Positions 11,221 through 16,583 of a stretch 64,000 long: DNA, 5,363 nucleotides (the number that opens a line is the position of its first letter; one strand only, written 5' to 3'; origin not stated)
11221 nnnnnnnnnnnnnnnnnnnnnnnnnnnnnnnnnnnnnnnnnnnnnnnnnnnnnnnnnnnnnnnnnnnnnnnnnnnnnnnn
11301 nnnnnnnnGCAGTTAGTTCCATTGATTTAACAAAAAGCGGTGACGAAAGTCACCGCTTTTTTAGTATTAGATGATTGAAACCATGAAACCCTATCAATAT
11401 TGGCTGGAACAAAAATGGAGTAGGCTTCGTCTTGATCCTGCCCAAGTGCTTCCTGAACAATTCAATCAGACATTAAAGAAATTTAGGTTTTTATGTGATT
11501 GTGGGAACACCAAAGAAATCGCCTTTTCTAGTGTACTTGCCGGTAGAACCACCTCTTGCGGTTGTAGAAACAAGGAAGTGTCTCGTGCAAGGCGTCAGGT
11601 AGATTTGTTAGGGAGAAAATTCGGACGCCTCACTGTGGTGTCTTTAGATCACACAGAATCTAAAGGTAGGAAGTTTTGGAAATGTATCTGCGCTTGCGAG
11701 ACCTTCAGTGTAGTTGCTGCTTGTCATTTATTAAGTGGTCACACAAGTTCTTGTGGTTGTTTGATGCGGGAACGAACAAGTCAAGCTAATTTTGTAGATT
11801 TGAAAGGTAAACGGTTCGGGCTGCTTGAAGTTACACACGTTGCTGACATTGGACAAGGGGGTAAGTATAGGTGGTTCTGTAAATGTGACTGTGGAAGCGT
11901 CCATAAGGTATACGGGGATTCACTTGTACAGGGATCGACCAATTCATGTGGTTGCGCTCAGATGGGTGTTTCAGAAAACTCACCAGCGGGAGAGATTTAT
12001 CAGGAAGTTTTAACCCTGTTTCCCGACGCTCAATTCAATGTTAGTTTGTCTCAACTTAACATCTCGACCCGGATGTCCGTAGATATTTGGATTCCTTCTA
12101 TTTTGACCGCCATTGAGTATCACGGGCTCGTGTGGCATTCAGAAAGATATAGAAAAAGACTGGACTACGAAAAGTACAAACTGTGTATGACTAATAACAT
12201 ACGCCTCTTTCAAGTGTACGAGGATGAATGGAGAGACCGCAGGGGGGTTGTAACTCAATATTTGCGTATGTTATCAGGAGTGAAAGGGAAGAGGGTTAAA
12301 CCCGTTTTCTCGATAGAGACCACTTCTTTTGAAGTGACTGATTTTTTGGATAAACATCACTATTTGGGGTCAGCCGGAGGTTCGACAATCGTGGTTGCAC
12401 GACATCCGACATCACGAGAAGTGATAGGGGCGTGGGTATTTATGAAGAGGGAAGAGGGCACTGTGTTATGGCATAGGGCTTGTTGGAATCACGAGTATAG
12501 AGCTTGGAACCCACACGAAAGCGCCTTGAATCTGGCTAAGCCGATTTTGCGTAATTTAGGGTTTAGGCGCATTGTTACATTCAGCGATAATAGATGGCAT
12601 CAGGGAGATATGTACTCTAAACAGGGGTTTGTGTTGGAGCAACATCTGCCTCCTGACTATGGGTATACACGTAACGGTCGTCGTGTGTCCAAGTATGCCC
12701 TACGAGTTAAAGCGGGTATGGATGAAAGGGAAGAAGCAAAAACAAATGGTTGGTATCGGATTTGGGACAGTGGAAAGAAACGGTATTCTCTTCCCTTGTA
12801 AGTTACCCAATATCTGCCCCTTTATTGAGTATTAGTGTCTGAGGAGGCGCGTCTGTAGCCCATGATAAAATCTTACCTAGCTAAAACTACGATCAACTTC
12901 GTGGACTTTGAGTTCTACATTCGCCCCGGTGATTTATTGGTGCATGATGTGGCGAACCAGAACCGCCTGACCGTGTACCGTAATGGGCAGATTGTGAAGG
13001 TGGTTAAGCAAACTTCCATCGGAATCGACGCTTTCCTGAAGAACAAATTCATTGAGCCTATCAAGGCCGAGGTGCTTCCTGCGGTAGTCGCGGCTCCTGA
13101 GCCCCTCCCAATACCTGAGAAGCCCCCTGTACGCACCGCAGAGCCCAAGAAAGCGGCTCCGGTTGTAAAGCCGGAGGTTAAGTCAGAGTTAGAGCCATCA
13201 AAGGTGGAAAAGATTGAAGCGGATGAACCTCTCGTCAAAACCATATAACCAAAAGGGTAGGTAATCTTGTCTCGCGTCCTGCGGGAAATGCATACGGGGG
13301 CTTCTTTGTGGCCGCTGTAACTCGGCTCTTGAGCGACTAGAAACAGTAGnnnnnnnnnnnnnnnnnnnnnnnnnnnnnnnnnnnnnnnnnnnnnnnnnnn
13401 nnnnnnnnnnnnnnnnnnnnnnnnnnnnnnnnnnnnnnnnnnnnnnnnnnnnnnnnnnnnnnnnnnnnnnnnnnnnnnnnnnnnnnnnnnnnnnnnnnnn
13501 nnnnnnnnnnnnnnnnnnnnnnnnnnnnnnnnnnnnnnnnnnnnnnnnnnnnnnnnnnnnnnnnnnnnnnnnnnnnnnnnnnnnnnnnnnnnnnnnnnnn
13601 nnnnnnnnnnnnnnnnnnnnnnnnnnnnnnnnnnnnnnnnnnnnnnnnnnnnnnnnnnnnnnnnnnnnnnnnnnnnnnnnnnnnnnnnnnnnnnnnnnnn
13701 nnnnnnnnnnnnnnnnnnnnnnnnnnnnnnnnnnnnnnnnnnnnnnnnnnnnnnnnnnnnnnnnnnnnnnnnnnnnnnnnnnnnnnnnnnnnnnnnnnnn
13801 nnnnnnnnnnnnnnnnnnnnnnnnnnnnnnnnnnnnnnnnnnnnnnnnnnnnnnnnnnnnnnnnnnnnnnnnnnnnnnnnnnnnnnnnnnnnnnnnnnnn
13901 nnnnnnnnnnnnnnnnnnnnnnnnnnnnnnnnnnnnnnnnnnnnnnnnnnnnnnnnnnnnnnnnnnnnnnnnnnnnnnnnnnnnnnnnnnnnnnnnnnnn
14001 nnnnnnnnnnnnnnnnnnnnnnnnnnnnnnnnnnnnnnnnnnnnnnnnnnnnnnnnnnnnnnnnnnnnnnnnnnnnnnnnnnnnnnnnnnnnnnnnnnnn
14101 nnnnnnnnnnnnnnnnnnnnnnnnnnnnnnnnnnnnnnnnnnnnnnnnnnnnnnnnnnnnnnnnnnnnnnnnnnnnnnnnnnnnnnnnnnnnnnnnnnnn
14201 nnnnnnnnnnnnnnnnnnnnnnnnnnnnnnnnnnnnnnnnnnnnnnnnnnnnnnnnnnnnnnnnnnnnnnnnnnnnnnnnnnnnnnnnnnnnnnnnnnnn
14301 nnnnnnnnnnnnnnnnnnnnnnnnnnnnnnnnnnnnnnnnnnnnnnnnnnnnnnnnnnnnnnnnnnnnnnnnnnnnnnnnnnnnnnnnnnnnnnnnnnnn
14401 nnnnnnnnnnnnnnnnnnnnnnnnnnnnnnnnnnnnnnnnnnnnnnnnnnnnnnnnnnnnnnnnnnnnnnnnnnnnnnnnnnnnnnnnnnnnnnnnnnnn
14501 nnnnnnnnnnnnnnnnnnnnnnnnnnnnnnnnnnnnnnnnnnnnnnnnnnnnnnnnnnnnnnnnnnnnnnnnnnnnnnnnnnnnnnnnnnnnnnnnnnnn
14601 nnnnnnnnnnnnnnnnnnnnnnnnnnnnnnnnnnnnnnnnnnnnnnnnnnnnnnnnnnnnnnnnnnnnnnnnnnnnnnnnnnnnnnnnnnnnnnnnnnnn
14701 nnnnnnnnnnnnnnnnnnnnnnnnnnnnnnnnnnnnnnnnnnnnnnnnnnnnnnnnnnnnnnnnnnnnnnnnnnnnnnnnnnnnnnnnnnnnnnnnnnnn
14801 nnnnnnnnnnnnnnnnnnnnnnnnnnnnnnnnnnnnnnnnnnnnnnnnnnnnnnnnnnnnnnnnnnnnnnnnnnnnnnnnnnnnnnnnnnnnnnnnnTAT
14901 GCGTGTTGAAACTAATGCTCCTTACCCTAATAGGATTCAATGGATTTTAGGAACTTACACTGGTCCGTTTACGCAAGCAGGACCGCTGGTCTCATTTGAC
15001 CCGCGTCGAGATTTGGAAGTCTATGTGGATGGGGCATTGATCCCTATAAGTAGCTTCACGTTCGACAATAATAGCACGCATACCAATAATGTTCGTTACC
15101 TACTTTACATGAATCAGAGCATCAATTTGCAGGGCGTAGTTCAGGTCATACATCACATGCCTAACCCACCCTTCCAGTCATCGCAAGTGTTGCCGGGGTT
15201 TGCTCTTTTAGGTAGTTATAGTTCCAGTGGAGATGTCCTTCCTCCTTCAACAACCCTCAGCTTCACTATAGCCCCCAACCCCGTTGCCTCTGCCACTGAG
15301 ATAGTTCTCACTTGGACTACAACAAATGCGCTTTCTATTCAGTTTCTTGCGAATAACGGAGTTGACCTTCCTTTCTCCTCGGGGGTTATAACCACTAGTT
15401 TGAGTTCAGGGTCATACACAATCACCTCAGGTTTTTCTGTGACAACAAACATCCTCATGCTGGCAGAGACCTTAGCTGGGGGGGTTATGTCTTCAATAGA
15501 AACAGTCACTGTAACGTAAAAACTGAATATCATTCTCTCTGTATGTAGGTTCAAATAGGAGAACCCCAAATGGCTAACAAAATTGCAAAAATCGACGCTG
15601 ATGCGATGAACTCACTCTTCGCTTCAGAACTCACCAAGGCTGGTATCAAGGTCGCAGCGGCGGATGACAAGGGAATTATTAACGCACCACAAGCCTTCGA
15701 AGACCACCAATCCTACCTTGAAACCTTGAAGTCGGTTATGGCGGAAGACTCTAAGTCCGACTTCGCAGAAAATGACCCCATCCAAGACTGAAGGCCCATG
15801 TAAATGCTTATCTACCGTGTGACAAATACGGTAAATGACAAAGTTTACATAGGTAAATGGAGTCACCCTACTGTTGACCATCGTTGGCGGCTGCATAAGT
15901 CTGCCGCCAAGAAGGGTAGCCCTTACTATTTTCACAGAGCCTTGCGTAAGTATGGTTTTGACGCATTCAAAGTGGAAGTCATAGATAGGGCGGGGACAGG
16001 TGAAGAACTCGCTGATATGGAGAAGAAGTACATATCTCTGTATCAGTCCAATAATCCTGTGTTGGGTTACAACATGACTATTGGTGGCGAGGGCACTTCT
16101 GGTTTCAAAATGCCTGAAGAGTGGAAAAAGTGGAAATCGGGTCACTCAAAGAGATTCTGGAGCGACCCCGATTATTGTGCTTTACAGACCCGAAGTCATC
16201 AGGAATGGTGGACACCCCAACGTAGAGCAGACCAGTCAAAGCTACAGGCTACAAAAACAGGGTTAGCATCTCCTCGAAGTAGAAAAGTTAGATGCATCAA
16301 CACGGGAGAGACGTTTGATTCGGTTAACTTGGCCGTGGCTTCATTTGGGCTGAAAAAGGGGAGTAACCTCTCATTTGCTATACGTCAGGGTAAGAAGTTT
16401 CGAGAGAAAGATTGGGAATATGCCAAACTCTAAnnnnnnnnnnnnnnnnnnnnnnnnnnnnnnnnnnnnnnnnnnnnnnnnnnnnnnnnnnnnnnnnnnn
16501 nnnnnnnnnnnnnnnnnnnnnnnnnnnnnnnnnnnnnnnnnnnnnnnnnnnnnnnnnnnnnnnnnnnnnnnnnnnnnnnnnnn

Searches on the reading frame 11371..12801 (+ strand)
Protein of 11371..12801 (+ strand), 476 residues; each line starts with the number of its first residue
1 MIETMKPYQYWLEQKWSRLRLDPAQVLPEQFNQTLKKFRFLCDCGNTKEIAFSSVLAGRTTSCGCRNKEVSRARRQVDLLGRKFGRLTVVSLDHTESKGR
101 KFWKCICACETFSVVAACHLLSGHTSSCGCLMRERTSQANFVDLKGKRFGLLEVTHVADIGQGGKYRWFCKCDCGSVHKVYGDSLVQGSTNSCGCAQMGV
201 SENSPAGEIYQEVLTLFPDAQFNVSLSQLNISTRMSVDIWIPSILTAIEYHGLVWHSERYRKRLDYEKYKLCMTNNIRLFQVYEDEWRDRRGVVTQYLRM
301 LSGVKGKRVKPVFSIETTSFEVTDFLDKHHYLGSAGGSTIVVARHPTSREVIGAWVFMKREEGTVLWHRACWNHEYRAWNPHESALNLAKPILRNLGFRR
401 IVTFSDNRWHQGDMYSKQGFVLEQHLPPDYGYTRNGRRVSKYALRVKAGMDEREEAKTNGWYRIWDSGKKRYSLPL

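Call 9: search_protein_families(library=phrogs, proteins=[window:11371-12801:+], max_evalue=0.001)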
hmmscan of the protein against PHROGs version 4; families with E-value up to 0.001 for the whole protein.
window:11371-12801:+ (476 aa): 8 families
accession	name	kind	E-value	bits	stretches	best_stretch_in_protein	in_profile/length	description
phrog_374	-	DNA, RNA and nucleotide metabolism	9.9e-36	124.7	3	138-198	191-252/617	HNH endonuclease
phrog_3339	-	DNA, RNA and nucleotide metabolism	1.3e-34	121.2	1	197-474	247-533/536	homing endonuclease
phrog_559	-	DNA, RNA and nucleotide metabolism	4e-34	119.4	1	33-473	147-598/607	HNH endonuclease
phrog_22195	-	unknown function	3.9e-11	43.9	1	144-195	10-57/148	-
phrog_29804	-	unknown function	1.7e-10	41.5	1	167-444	216-482/534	-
phrog_18493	-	unknown function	1.9e-07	32.2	1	66-114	47-92/136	-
phrog_27240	-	unknown function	0.00043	21.7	0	81-136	9-61/132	-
phrog_1384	-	other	0.00079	20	0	389-473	110-194/245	Mom-like DNA modification protein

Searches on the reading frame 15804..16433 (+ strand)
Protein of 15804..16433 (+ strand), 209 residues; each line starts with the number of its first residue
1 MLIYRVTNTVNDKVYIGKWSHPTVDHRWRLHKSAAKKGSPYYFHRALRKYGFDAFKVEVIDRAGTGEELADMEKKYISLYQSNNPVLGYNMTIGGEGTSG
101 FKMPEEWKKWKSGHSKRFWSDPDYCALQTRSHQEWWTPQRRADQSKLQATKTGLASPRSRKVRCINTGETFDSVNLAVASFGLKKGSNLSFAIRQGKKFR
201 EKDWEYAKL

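Call 10: search_protein_families(library=phrogs, proteins=[window:15804-16433:+], max_evalue=0.001)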
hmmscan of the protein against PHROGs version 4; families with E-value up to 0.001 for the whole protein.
window:15804-16433:+ (209 aa): 6 families
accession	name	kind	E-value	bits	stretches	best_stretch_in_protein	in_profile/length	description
phrog_314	-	DNA, RNA and nucleotide metabolism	5.1e-27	96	1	3-207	181-388/574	homing endonuclease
phrog_7168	-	DNA, RNA and nucleotide metabolism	2.5e-21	77.3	1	2-108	3-110/284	homing endonuclease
phrog_19446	-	DNA, RNA and nucleotide metabolism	1.1e-13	52.3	1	3-112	4-111/254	homing endonuclease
phrog_5123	-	DNA, RNA and nucleotide metabolism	1.4e-11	45.6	1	3-99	4-96/152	homing endonuclease with GIY-YIG motif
phrog_20015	-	DNA, RNA and nucleotide metabolism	0.00033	21.8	1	2-37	4-38/46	endonuclease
phrog_4538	-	unknown function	0.00097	19.1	0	157-206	397-446/447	-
